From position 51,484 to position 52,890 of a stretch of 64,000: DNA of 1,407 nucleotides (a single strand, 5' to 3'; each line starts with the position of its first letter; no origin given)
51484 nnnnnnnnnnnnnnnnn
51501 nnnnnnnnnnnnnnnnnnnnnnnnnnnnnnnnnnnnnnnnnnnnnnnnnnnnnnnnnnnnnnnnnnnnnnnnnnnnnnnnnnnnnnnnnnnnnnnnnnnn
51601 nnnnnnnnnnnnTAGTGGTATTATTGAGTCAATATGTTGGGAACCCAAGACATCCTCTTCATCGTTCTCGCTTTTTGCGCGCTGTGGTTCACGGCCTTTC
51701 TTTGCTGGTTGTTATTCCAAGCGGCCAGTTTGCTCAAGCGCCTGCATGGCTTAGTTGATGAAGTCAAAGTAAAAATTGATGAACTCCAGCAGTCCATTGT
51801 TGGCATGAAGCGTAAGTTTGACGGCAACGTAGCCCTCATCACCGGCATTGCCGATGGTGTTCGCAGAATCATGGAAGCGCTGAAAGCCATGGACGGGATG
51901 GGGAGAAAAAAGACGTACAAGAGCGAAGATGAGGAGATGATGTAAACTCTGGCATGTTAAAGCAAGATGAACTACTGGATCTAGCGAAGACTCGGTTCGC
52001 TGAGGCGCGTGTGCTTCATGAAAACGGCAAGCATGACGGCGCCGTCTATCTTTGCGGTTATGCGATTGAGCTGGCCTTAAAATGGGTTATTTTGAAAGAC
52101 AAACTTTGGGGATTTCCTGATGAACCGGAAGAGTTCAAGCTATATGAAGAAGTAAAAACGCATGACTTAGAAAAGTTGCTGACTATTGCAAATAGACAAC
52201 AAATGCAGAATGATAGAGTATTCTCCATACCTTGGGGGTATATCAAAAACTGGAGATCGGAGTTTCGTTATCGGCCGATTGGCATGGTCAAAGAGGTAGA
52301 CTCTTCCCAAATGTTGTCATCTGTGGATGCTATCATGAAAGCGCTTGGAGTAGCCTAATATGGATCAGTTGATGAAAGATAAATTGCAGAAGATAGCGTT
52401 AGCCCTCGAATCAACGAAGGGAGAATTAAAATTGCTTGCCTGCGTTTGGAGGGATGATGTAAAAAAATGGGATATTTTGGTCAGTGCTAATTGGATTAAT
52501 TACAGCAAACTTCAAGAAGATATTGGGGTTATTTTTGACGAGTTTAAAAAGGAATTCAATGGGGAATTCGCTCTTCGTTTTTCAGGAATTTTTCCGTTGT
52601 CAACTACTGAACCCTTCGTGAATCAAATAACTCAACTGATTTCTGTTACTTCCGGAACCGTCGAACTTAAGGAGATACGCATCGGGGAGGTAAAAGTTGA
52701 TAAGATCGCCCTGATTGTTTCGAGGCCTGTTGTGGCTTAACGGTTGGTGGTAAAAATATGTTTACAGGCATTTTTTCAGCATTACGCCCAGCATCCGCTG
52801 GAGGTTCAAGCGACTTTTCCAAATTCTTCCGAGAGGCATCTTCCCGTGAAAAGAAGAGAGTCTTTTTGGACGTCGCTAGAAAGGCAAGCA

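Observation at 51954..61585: Defence island downstream of pheT: HEPN-like pair, MmeI/PglX-like fused enzyme, PD-(D/E)xK nuclease, SNF2 helicase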

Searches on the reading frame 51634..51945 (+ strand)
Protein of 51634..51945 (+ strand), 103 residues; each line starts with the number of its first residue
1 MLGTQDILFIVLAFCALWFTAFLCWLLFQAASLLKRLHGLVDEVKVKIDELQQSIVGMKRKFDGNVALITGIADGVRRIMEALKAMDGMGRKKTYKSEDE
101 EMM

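Call 4: search_protein_families(library=pfam, proteins=[window:51634-51945:+], max_evalue=0.01)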
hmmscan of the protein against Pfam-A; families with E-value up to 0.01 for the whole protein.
window:51634-51945:+ (103 aa): 0 families

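Call 5: search_protein_families(library=padloc, proteins=[window:51634-51945:+], max_evalue=0.01)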
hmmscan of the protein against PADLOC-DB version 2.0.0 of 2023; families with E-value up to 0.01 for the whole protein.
window:51634-51945:+ (103 aa): 0 families

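Call 6: search_protein_families(library=ncbifam, proteins=[window:51634-51945:+], max_evalue=0.01)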
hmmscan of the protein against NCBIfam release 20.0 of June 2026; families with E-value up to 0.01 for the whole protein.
window:51634-51945:+ (103 aa): 0 families

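Call 50: search_protein_families(library=phrogs, proteins=[window:51634-51945:+], max_evalue=0.001)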
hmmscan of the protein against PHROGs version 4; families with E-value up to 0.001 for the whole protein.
window:51634-51945:+ (103 aa): 0 families

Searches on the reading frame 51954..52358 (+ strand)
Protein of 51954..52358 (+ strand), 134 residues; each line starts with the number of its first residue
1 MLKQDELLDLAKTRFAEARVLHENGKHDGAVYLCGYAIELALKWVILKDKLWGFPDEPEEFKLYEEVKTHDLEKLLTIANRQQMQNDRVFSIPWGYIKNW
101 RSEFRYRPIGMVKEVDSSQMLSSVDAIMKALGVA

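Call 4: search_protein_families(library=pfam, proteins=[window:51954-52358:+], max_evalue=0.01)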
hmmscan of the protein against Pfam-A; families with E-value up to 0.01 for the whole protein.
window:51954-52358:+ (134 aa): 2 families
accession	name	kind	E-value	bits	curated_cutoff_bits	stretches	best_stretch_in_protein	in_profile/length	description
PF05168.19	HEPN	-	7.1e-09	36.3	22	1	6-130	3-113/117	HEPN domain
PF18728.6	HEPN_AbiV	-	0.00052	20.6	27.1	1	5-71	7-74/155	AbiV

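Call 5: search_protein_families(library=padloc, proteins=[window:51954-52358:+], max_evalue=0.01)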
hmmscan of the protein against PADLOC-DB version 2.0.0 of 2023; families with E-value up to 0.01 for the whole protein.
window:51954-52358:+ (134 aa): 1 family
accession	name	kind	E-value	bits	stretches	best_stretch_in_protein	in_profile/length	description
PDLC04558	PDC-M28A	-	2.2e-05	22.9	1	6-128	4-126/138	-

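Call 6: search_protein_families(library=ncbifam, proteins=[window:51954-52358:+], max_evalue=0.01)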
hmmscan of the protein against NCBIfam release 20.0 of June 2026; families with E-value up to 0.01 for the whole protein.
window:51954-52358:+ (134 aa): 0 families

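Call 50: search_protein_families(library=phrogs, proteins=[window:51954-52358:+], max_evalue=0.001)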
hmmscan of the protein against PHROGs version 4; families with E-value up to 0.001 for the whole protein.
window:51954-52358:+ (134 aa): 1 family
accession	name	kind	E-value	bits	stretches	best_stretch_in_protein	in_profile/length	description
phrog_5737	-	unknown function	1e-18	68.7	1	4-107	3-108/138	-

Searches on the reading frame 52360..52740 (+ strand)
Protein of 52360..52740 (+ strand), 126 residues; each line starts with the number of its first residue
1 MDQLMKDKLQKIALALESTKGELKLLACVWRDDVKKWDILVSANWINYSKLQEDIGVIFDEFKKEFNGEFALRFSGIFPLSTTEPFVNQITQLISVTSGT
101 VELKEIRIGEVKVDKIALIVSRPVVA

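Call 4: search_protein_families(library=pfam, proteins=[window:52360-52740:+], max_evalue=0.01)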
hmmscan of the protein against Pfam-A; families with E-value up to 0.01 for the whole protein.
window:52360-52740:+ (126 aa): 0 families

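Call 5: search_protein_families(library=padloc, proteins=[window:52360-52740:+], max_evalue=0.01)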
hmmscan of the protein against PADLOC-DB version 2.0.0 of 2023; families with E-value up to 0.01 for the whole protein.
window:52360-52740:+ (126 aa): 0 families

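Call 6: search_protein_families(library=ncbifam, proteins=[window:52360-52740:+], max_evalue=0.01)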
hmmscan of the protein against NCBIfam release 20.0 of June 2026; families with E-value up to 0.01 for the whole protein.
window:52360-52740:+ (126 aa): 0 families

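Call 50: search_protein_families(library=phrogs, proteins=[window:52360-52740:+], max_evalue=0.001)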
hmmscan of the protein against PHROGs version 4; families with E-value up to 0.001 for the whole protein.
window:52360-52740:+ (126 aa): 0 families

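Call 53: find_homologous_proteins(query=window:52360-52737:+, max_evalue=0.001)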
Query window:52360-52737:+ (126 aa): 5 proteins with E <= 0.001 among 20 candidates.
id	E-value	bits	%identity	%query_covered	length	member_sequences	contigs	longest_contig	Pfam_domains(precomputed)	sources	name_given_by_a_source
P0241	6.9e-72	257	100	97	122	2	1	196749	-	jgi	jgi:hypothetical protein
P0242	6.8e-47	176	64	97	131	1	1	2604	-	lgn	-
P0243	1.2e-45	172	61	97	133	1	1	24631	-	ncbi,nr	ncbi:hypothetical protein HY633_03910 [Candidatus Uhrbacteria bacterium]|nr:hypothetical protein [Ca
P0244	3.6e-37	145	53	97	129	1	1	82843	-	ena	-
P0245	7.8e-36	140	54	95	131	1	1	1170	-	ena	-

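Call 54: find_encoding_contigs(protein=P0243, flank=6000, max_places=2)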
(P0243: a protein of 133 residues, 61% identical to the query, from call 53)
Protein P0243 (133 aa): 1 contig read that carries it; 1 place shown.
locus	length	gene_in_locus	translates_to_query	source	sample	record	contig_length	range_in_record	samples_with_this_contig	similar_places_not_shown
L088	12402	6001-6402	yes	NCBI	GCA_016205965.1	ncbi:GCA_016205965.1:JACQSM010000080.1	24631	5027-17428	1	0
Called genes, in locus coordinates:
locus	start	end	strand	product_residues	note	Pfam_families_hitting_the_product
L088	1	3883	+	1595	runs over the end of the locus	PF02811:PHP, PF07733:DNA_pol3_alpha, PF17657:DNA_pol3_finger, PF14890:Intein_splicing, PF14528:LAGLIDADG_3, PF14579:HHH_6, PF01336:tRNA_anti-codon (weak)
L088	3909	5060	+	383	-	-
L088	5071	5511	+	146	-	PF22522:DUF6998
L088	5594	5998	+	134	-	PF05168:HEPN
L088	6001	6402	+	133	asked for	-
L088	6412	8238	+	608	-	PF07973:tRNA_SAD, PF00587:tRNA-synt_2b, PF03129:HGTP_anticodon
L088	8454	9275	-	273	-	-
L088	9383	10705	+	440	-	PF00919:UPF0004, PF04055:Radical_SAM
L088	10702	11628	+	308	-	PF01745:IPT (weak), PF01715:IPPT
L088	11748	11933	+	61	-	PF18930:DUF5679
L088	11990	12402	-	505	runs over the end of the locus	PF02934:GatB_N, PF02637:GatB_Yqey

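Call 55: find_encoding_contigs(protein=P0244, flank=6000, max_places=2)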
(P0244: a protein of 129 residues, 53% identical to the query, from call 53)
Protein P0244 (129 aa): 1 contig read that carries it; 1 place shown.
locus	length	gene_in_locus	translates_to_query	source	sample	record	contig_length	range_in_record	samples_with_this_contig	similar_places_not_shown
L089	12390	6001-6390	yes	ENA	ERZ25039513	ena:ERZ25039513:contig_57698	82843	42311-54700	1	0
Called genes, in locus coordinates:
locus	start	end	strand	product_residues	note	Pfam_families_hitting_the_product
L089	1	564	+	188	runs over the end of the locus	PF02912:Phe_tRNA-synt_N, PF01409:tRNA-synt_2d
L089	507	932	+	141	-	PF01409:tRNA-synt_2d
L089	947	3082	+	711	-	PF01588:tRNA_bind, PF03483:B3_4, PF03484:B5, PF17759:tRNA_synthFbeta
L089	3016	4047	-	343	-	-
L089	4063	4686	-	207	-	-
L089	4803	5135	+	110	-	-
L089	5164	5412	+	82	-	PF04024:PspC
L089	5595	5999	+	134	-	PF05168:HEPN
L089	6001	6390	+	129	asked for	-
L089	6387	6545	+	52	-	-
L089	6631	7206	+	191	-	PF02811:PHP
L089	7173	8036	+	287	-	PF07733:DNA_pol3_alpha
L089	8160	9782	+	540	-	PF17657:DNA_pol3_finger, PF14579:HHH_6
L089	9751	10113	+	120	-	-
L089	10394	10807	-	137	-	-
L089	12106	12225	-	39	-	-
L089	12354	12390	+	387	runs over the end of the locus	-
